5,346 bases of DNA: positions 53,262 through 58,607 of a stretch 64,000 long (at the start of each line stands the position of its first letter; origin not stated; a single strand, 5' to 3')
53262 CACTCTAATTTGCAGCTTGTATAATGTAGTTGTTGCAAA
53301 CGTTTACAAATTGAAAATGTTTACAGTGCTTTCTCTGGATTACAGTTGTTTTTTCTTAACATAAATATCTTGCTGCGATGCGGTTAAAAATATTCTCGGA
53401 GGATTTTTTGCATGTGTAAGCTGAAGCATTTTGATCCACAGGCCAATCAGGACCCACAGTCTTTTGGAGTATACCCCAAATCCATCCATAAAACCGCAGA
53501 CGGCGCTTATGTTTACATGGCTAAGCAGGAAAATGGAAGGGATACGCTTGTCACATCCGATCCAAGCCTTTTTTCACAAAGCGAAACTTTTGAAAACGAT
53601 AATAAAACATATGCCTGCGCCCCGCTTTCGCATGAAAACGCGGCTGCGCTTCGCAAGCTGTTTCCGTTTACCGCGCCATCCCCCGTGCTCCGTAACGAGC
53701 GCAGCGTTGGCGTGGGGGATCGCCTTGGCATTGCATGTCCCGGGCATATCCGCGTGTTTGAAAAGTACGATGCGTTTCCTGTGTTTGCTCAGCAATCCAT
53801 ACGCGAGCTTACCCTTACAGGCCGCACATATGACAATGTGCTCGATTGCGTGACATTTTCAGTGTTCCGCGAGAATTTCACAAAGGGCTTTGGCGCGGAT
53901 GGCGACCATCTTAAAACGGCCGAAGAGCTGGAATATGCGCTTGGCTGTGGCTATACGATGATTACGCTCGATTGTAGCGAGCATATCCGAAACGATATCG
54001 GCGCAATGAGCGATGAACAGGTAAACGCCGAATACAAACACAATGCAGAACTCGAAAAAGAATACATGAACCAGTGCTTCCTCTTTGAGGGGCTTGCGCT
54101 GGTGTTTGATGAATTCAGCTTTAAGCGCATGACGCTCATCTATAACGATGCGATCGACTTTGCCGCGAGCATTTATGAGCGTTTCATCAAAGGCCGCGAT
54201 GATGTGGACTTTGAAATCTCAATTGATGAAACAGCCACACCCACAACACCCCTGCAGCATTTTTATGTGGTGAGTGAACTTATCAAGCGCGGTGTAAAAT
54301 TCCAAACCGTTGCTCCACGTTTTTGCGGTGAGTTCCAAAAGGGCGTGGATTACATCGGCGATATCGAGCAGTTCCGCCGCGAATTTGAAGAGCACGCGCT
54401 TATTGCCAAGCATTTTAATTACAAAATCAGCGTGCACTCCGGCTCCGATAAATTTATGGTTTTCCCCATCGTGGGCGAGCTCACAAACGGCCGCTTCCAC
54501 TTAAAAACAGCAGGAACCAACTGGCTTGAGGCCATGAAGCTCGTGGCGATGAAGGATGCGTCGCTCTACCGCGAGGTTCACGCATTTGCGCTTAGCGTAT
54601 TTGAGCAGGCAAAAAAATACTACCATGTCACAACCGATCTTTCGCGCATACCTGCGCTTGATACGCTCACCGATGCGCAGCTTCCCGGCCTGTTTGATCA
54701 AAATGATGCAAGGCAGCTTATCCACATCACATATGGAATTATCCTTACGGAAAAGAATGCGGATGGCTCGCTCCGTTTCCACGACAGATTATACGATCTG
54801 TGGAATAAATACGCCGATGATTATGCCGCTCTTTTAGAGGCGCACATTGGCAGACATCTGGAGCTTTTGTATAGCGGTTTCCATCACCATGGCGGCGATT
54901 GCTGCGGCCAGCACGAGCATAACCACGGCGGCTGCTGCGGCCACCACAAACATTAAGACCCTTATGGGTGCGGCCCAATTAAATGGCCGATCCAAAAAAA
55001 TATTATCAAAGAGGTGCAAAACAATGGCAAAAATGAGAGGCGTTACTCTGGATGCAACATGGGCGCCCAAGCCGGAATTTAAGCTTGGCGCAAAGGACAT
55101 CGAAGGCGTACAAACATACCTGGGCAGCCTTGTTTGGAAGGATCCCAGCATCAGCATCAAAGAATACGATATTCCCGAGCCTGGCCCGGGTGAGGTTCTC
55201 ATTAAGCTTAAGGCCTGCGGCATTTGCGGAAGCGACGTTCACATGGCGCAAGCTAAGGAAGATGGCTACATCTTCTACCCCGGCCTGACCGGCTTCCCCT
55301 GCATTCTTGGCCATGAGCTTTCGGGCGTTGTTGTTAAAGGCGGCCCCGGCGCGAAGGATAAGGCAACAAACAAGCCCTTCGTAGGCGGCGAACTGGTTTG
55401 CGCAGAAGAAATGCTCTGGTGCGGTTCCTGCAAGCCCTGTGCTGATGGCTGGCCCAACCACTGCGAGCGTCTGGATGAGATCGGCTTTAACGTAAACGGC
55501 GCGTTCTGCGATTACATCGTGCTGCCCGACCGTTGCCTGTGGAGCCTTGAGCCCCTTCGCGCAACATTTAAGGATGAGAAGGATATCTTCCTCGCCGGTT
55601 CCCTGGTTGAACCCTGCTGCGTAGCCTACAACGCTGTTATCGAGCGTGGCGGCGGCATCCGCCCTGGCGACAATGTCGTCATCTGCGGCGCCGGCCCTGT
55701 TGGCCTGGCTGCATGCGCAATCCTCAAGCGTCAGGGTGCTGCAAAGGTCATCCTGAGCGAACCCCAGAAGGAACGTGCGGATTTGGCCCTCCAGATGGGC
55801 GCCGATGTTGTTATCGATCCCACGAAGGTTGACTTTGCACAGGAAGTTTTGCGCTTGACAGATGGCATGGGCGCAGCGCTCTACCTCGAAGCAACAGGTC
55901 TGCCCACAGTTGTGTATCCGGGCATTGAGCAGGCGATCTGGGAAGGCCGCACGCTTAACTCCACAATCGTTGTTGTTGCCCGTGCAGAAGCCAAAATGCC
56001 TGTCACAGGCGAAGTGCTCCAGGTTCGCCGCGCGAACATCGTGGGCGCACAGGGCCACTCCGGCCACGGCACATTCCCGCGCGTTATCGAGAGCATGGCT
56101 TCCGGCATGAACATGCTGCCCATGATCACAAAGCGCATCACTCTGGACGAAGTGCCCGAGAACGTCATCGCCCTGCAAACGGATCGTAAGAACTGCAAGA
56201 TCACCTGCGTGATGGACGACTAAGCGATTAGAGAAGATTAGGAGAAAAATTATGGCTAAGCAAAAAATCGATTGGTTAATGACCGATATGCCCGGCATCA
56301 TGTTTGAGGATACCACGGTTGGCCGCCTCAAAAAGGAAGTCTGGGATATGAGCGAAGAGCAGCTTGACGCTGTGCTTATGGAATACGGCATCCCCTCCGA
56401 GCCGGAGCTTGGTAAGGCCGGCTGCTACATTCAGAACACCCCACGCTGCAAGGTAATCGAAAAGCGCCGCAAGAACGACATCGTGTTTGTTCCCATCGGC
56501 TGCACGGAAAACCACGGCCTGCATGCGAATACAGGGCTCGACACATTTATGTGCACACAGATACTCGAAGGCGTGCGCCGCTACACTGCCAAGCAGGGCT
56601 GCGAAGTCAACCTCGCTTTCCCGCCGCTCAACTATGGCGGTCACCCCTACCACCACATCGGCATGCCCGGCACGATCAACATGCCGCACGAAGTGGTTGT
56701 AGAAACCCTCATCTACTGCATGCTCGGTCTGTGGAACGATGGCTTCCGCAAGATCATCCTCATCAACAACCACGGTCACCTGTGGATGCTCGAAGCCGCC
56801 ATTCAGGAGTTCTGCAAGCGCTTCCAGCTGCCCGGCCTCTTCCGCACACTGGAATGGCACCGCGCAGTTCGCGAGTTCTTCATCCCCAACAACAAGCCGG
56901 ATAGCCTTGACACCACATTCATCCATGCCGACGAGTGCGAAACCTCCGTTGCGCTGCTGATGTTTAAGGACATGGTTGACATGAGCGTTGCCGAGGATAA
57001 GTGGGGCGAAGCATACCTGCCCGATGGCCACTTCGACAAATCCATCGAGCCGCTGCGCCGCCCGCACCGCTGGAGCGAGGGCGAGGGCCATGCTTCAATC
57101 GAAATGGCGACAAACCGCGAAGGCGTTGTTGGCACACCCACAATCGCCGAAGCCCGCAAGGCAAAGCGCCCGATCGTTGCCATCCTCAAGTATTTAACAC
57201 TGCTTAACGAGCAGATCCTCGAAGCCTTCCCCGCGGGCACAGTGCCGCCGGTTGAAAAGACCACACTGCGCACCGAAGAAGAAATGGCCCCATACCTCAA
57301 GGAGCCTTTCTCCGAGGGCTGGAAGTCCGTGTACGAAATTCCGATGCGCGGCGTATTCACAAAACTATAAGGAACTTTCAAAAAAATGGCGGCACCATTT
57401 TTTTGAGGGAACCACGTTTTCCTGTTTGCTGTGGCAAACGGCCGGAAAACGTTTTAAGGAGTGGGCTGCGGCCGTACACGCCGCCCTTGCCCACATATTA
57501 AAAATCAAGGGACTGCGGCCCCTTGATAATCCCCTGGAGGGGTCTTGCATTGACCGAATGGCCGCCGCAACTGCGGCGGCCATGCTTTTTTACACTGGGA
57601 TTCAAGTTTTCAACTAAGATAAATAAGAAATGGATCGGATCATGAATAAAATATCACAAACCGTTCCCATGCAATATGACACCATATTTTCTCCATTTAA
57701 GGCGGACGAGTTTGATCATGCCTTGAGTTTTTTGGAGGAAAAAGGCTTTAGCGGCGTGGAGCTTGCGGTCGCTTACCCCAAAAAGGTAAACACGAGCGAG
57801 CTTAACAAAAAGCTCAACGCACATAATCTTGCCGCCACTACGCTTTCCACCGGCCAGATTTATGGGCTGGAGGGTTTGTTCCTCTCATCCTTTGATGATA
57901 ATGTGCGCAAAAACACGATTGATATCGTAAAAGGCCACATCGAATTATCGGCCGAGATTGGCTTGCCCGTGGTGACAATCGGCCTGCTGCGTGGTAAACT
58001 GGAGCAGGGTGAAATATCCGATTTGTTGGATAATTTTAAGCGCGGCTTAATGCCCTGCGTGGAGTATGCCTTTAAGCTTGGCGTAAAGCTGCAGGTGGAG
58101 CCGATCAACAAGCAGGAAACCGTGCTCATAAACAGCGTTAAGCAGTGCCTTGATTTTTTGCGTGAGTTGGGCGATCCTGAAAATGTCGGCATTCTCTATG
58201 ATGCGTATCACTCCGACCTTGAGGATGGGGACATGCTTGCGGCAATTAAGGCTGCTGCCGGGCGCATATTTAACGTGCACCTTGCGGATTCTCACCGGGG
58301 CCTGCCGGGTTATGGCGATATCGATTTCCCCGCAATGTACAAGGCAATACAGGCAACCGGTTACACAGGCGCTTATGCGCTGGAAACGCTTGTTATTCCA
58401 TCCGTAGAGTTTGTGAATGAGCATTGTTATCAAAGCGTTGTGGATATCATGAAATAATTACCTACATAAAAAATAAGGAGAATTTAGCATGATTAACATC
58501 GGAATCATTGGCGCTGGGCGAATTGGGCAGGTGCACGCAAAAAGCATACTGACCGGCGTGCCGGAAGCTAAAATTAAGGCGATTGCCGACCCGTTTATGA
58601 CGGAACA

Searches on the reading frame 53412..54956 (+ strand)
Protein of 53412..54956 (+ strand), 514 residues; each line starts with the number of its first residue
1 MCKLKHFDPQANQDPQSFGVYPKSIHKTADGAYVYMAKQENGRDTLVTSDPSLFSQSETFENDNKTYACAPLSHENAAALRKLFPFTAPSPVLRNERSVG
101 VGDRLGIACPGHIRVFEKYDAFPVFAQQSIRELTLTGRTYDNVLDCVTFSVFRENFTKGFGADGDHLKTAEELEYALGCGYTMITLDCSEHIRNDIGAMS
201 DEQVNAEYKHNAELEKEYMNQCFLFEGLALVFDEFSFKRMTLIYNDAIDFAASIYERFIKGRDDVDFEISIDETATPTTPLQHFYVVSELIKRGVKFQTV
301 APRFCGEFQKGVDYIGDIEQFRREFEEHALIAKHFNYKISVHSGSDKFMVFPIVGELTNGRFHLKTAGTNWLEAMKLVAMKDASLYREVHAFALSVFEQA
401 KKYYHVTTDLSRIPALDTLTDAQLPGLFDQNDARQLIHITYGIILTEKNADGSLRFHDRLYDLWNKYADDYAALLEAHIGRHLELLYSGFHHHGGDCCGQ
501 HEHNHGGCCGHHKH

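Call 3: search_protein_families(library=pfam, proteins=[window:53412-54956:+], max_evalue=0.001)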
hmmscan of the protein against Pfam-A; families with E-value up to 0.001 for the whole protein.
window:53412-54956:+ (514 aa): 1 family
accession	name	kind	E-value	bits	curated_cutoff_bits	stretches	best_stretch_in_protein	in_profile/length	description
PF16257.11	UxaE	-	3.6e-186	619.9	27.1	1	21-486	1-475/475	tagaturonate epimerase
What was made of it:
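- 53412..54956 (+): uxaE, tagaturonate/fructuronate epimerase (Pfam UxaE, 620 bits). call 3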

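Call 4: search_protein_families(library=ncbifam, proteins=[window:53412-54956:+], max_evalue=0.001)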
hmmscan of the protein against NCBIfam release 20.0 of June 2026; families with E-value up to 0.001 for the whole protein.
window:53412-54956:+ (514 aa): 0 families

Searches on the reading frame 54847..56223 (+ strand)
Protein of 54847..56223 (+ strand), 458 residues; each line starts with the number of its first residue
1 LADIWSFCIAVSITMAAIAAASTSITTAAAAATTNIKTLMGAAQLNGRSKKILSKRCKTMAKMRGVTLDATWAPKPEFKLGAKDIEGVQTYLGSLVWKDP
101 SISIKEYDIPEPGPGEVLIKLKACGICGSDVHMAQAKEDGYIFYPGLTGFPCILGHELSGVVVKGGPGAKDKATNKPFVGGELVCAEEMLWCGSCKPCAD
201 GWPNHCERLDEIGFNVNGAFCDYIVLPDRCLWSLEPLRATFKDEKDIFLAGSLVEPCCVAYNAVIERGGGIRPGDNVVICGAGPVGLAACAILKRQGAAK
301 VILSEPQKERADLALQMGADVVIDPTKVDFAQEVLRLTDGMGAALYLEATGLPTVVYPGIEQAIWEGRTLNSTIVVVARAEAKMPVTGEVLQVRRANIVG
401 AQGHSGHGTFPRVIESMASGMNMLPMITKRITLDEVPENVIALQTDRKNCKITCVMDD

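Call 3: search_protein_families(library=pfam, proteins=[window:54847-56223:+], max_evalue=0.001)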
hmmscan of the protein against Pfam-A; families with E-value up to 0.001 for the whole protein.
window:54847-56223:+ (458 aa): 3 families
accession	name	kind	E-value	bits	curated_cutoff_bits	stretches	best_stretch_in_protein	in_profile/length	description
PF08240.17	ADH_N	-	1.3e-22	80.4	23.5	1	113-234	1-102/104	Alcohol dehydrogenase GroES-like domain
PF00107.32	ADH_zinc_N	-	3.3e-17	63.1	31.8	1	284-418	1-128/129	Zinc-binding dehydrogenase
PF16912.11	Glu_dehyd_C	-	7.5e-06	26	34.9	1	274-436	31-194/211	Glucose dehydrogenase C-terminus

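Call 4: search_protein_families(library=ncbifam, proteins=[window:54847-56223:+], max_evalue=0.001)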
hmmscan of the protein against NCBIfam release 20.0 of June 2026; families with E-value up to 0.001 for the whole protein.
window:54847-56223:+ (458 aa): 25 families
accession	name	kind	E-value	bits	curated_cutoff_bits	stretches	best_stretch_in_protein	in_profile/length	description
NF041097.1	keto_inos_dh_IolM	equivalog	2.1e-153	510.6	450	1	63-454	1-388/389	scyllo-inosose 3-dehydrogenase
NF003808.0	PRK05396.1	equivalog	1.7e-48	165.2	380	1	99-441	10-326/341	L-threonine 3-dehydrogenase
TIGR00692.1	tdh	equivalog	5.1e-48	163.8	458.35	1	102-440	11-325/340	L-threonine 3-dehydrogenase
NF007489.0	PRK10083.1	equivalog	1.5e-37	129.3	376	1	97-452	7-333/339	Zn-dependent oxidoreductase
TIGR03366.1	HpnZ_proposed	hypoth_equivalog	5.1e-31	108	328.1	1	110-363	1-243/315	putative phosphonate catabolism associated alcohol dehydrogenase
TIGR03989.1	Rxyl_3153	subfamily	8.1e-28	97.7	440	2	100-208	12-107/370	NDMA-dependent alcohol dehydrogenase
NF010344.0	PRK13771.1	subfamily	3.3e-24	85.5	349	1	101-452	12-329/334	putative alcohol dehydrogenase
NF007375.0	PRK09880.1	equivalog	6.8e-24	84.3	469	1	115-364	28-257/344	L-idonate 5-dehydrogenase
NF007642.0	PRK10309.1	equivalog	8e-24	84.5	550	1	101-362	11-249/347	galactitol-1-phosphate 5-dehydrogenase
TIGR03451.1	mycoS_dep_FDH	equivalog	1.2e-23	83.6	512.9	2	260-439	164-342/358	S-(hydroxymethyl)mycothiol dehydrogenase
TIGR03201.1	dearomat_had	equivalog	5.7e-23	81.6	338.65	1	105-436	14-329/349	6-hydroxycyclohex-1-ene-1-carbonyl-CoA dehydrogenase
NF006940.0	PRK09422.1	equivalog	3.5e-21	75.5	344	1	95-345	5-234/338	alcohol dehydrogenase AdhP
TIGR02818.1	adh_III_F_hyde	equivalog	7.1e-21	74.7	543.95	2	101-211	13-110/368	S-(hydroxymethyl)glutathione dehydrogenase/class III alcohol dehydrogenase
NF041172.1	AcrlCoa_red_Thmprot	equivalog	1.3e-18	67.1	500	1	102-452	13-330/334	acryloyl-CoA reductase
TIGR02824.1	quinone_pig3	subfamily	1.5e-18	66.9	296.8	2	245-351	112-217/325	putative NAD(P)H quinone oxidoreductase, PIG3 family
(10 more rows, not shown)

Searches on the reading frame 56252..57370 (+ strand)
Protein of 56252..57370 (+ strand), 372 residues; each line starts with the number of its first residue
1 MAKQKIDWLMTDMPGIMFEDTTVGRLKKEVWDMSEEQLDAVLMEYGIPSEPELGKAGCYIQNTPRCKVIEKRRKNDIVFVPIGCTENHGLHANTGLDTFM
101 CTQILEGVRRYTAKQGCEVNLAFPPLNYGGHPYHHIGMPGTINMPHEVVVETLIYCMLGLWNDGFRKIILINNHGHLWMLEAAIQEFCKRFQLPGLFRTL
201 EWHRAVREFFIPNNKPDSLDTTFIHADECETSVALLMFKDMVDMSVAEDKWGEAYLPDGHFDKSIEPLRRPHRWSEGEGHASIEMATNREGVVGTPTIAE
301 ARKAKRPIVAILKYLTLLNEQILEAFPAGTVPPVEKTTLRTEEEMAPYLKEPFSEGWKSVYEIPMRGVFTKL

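Call 3: search_protein_families(library=pfam, proteins=[window:56252-57370:+], max_evalue=0.001)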
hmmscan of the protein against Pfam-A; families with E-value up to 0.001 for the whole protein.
window:56252-57370:+ (372 aa): 1 family
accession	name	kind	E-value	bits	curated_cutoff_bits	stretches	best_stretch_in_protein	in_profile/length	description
PF02633.19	Creatininase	-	4e-40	138.2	31.3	1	70-315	10-234/238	Creatinine amidohydrolase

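Call 4: search_protein_families(library=ncbifam, proteins=[window:56252-57370:+], max_evalue=0.001)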
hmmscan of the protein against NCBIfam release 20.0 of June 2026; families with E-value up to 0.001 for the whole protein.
window:56252-57370:+ (372 aa): 3 families
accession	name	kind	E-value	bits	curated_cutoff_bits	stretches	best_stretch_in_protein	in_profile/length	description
NF041098.2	diketo_inos_hlase_IolN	equivalog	5e-89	298.4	245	1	56-363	5-305/307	3-dehydro-scyllo-inosose hydrolase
TIGR04448.1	creatininase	equivalog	4.9e-13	49.3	235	1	70-252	9-194/246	creatininase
TIGR03964.1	mycofact_creat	equivalog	5.7e-13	49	172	1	73-247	11-162/228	mycofactocin biosynthesis peptidyl-dipeptidase MftE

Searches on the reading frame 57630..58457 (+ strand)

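Call 3: search_protein_families(library=pfam, proteins=[window:57630-58457:+], max_evalue=0.001)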
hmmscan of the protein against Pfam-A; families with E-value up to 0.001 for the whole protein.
window:57630-58457:+ (275 aa): 1 family
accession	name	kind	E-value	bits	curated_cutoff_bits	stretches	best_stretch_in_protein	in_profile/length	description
PF01261.30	AP_endonuc_2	-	1e-32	114.2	31.1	1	34-253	3-229/249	Xylose isomerase-like TIM barrel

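Call 4: search_protein_families(library=ncbifam, proteins=[window:57630-58457:+], max_evalue=0.001)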
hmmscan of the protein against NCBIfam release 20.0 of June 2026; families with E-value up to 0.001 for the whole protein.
window:57630-58457:+ (275 aa): 13 families
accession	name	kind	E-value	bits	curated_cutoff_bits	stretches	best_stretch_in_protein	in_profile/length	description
NF041099.2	keto_glucon_epim_IolO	equivalog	1.1e-54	185.6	300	1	26-273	21-267/269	5-keto-L-gluconate epimerase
NF051856.1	PsicseEpim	equivalog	3.2e-21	76.4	300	1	36-256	26-248/287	D-psicose 3-epimerase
TIGR03234.1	OH-pyruv-isom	equivalog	5.6e-21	75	353.45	1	35-252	23-239/254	hydroxypyruvate isomerase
NF043033.1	OxoTetrIsom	equivalog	5.6e-17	62.3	325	1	32-248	21-232/251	2-oxo-tetronate isomerase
TIGR04379.1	myo_inos_iolE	equivalog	9.5e-13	48.3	290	1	27-221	24-212/290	myo-inosose-2 dehydratase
NF007444.0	PRK09997.1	equivalog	3.2e-12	46.5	465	1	37-250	26-238/258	hydroxypyruvate isomerase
NF009688.0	PRK13209.1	subfamily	2.7e-11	43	317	1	85-253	86-254/286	L-ribulose-5-phosphate 3-epimerase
TIGR00542.1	hxl6Piso_put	equivalog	1.4e-09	37.7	272.15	1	85-253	81-249/279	L-ribulose-5-phosphate 3-epimerase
NF007441.0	PRK09989.1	equivalog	1.7e-07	31.3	412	1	35-250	24-238/258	HPr family phosphocarrier protein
NF007360.0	PRK09856.1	equivalog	2e-06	27.6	305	1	89-254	81-249/276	fructoselysine 3-epimerase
NF009689.0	PRK13210.1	subfamily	3.6e-06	26.4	200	1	83-253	80-256/286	L-ribulose-5-phosphate 3-epimerase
NF042435.1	DhshikDhtase_QuiC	equivalog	2.2e-05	23.1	1200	1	144-253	121-240/635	3-dehydroshikimate dehydratase QuiC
TIGR02631.1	xylA_Arthro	equivalog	7.3e-05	21.9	447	1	81-222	99-248/382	xylose isomerase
